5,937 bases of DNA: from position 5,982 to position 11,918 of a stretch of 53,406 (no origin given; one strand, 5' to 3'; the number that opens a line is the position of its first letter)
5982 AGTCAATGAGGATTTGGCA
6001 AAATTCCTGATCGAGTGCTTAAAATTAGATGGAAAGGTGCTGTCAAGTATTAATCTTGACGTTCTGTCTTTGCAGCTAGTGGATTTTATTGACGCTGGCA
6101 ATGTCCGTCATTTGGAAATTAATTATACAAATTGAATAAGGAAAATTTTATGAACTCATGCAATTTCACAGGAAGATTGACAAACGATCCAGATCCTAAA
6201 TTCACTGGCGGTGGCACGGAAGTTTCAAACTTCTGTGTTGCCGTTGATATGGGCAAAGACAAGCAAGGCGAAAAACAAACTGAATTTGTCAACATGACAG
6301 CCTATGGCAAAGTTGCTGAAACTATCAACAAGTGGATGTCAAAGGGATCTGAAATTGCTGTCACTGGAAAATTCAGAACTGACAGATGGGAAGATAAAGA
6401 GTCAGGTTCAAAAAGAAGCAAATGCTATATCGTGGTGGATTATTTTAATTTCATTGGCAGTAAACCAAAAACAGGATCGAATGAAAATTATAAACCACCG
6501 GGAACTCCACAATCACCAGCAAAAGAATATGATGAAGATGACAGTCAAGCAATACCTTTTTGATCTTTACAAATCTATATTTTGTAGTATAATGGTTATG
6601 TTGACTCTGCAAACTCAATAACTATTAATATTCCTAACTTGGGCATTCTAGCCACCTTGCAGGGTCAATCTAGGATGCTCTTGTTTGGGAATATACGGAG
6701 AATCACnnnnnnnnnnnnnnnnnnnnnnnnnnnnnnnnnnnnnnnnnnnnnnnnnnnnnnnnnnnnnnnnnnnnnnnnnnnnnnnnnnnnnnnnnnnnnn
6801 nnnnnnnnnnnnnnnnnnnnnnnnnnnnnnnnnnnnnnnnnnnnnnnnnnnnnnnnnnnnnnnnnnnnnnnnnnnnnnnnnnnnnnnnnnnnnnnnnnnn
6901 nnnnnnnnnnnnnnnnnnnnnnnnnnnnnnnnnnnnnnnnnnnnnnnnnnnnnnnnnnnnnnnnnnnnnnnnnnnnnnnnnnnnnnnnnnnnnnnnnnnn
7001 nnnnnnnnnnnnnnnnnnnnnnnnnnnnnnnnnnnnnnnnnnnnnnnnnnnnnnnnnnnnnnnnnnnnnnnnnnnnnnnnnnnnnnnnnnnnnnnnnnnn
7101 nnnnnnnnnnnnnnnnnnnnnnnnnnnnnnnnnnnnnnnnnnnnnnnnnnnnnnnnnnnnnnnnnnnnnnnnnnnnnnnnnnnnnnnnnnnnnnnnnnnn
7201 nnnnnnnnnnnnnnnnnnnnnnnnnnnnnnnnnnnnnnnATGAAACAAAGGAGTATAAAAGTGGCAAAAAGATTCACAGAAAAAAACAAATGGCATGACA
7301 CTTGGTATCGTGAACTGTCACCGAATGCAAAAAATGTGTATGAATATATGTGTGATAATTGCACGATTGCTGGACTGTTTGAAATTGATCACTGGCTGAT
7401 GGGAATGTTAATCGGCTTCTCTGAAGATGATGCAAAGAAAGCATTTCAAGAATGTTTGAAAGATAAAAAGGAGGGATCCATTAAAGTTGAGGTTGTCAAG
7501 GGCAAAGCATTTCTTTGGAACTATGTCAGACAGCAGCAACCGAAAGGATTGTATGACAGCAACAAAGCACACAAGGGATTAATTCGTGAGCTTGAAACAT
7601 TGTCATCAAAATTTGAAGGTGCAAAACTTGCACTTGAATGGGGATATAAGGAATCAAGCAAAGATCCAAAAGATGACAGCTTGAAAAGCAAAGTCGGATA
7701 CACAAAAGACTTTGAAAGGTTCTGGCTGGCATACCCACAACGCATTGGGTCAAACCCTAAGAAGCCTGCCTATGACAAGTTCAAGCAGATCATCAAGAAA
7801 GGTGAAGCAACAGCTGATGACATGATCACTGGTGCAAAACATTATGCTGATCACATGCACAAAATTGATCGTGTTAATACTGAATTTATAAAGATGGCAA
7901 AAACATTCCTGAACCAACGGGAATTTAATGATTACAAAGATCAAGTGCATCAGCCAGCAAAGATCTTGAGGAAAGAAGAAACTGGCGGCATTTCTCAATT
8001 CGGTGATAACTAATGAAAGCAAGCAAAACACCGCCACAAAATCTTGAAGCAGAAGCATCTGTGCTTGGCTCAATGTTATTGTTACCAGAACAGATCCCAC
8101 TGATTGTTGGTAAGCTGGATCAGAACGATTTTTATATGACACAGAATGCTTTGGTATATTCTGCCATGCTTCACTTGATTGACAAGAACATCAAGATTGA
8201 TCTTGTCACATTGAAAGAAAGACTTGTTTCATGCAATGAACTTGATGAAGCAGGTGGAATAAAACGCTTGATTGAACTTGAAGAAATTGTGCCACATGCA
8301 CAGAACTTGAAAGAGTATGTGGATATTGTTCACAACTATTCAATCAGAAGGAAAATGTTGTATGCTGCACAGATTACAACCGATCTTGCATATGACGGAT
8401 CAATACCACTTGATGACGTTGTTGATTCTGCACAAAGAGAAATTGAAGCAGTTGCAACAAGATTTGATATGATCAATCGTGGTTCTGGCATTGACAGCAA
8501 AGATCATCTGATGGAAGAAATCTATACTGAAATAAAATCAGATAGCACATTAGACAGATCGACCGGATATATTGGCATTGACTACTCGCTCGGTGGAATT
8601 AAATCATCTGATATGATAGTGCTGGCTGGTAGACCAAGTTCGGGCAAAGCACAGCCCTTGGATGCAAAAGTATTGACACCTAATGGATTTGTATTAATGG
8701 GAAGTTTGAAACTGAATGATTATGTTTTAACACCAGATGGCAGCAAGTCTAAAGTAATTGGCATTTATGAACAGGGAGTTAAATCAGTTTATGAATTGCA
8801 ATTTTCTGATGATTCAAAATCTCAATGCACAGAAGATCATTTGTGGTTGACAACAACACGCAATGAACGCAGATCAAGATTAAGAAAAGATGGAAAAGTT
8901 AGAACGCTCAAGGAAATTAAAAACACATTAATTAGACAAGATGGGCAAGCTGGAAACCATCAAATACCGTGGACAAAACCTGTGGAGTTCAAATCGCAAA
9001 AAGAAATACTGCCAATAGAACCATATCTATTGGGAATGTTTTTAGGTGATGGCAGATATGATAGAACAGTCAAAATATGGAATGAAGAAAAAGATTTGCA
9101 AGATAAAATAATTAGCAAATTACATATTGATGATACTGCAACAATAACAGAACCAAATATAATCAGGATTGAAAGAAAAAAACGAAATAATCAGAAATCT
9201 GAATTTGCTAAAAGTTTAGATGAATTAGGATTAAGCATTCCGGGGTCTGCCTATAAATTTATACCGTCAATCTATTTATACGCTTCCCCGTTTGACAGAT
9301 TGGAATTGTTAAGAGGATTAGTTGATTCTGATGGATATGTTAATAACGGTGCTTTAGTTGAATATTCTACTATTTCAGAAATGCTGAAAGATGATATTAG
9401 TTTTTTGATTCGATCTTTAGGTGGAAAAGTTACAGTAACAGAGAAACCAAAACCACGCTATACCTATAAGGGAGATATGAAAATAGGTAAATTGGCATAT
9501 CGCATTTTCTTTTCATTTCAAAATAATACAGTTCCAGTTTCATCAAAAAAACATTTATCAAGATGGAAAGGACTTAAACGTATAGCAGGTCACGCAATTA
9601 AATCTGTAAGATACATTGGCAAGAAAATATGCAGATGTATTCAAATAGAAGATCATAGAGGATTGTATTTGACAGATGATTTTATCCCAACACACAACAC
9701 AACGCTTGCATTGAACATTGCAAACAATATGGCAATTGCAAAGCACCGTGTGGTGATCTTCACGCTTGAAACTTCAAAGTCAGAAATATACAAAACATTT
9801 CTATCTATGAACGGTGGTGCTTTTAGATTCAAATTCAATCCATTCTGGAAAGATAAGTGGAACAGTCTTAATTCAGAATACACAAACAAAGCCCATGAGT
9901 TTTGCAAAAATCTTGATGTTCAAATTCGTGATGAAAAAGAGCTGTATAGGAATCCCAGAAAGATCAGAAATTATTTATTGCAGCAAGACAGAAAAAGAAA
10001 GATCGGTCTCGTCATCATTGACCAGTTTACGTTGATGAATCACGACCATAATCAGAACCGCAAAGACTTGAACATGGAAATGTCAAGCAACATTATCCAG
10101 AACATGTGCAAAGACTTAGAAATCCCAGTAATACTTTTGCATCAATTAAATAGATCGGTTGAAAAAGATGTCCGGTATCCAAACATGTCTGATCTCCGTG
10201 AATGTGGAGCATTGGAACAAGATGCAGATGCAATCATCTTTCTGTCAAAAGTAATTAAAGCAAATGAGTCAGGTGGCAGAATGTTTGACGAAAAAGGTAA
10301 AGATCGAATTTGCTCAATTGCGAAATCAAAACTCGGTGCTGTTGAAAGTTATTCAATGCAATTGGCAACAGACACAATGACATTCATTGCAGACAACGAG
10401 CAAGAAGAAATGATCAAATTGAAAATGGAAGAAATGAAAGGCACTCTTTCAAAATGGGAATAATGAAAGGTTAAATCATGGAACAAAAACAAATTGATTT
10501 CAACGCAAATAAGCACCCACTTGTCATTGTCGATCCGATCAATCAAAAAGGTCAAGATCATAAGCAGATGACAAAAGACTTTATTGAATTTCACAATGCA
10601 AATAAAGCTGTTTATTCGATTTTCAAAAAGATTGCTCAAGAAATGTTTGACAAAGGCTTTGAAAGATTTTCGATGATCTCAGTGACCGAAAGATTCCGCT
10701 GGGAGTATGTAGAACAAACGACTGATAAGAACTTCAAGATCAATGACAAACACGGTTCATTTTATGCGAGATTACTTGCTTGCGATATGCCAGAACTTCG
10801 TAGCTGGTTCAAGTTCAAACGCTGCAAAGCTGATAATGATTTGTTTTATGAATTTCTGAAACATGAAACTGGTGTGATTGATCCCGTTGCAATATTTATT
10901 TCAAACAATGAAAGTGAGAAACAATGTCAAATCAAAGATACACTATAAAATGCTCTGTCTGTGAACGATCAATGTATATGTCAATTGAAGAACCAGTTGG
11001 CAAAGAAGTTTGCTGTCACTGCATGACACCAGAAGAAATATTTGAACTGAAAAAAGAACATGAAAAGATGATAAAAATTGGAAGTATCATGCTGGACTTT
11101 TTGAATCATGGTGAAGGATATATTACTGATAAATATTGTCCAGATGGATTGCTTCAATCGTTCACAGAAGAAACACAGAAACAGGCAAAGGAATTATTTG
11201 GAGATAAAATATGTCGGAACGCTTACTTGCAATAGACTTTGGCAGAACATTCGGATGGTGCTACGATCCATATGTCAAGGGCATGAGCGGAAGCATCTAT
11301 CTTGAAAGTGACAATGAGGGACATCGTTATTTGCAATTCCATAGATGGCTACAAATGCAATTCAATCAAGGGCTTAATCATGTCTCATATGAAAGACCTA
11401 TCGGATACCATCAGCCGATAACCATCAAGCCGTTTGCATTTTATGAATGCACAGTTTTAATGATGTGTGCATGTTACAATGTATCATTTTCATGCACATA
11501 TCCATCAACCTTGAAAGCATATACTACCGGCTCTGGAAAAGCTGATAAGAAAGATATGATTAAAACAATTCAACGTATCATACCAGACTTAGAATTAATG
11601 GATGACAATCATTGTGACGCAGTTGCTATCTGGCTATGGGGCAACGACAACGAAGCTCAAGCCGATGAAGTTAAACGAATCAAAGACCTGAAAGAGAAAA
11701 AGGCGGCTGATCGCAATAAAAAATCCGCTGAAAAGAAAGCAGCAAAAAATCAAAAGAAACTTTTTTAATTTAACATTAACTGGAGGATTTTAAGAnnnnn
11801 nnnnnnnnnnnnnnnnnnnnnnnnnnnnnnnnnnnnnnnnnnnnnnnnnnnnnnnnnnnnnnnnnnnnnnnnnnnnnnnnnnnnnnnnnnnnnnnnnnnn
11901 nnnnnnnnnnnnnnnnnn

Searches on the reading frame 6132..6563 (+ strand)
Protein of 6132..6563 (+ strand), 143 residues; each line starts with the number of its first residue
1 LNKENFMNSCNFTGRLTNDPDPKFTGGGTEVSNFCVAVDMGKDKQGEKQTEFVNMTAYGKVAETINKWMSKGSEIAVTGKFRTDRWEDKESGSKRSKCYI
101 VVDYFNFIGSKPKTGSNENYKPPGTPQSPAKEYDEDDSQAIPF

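Call 26: search_protein_families(library=pfam, proteins=[window:6132-6563:+], max_evalue=0.01)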
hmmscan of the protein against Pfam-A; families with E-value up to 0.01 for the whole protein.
window:6132-6563:+ (143 aa): 1 family
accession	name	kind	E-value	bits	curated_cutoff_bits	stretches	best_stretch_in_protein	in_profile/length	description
PF00436.31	SSB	-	1e-22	80.5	26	1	7-107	1-103/104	Single-strand binding protein family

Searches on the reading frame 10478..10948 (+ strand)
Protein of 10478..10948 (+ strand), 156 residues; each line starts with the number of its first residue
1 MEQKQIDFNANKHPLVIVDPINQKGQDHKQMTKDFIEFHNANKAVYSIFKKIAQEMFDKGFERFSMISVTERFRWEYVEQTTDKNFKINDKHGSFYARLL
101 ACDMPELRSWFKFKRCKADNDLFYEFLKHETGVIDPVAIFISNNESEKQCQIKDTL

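Call 25: search_protein_families(library=pfam, proteins=[window:10478-10948:+], max_evalue=0.01)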
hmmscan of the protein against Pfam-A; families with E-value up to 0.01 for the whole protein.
window:10478-10948:+ (156 aa): 0 families

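Call 80: search_protein_families(library=phrogs, proteins=[window:10478-10948:+], max_evalue=0.001)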
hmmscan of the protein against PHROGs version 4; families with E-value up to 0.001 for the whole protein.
window:10478-10948:+ (156 aa): 1 family
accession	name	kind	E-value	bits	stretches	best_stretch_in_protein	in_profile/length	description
phrog_13625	-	unknown function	1.6e-18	67.6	1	30-120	3-93/94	-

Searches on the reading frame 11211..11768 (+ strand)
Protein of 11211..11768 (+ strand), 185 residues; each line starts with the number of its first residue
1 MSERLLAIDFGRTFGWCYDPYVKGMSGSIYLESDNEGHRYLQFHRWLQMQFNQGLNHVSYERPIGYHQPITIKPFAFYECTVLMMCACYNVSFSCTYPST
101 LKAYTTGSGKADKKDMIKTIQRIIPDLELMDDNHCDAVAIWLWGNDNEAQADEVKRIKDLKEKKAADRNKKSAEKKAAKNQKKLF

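Call 25: search_protein_families(library=pfam, proteins=[window:11211-11768:+], max_evalue=0.01)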
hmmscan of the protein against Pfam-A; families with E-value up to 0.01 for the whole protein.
window:11211-11768:+ (185 aa): 0 families

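Call 80: search_protein_families(library=phrogs, proteins=[window:11211-11768:+], max_evalue=0.001)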
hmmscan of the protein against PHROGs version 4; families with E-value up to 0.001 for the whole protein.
window:11211-11768:+ (185 aa): 1 family
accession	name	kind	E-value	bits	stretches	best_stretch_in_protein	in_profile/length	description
phrog_159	-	DNA, RNA and nucleotide metabolism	3.3e-16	60.2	1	3-177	88-282/330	RuvC-like Holliday junction resolvase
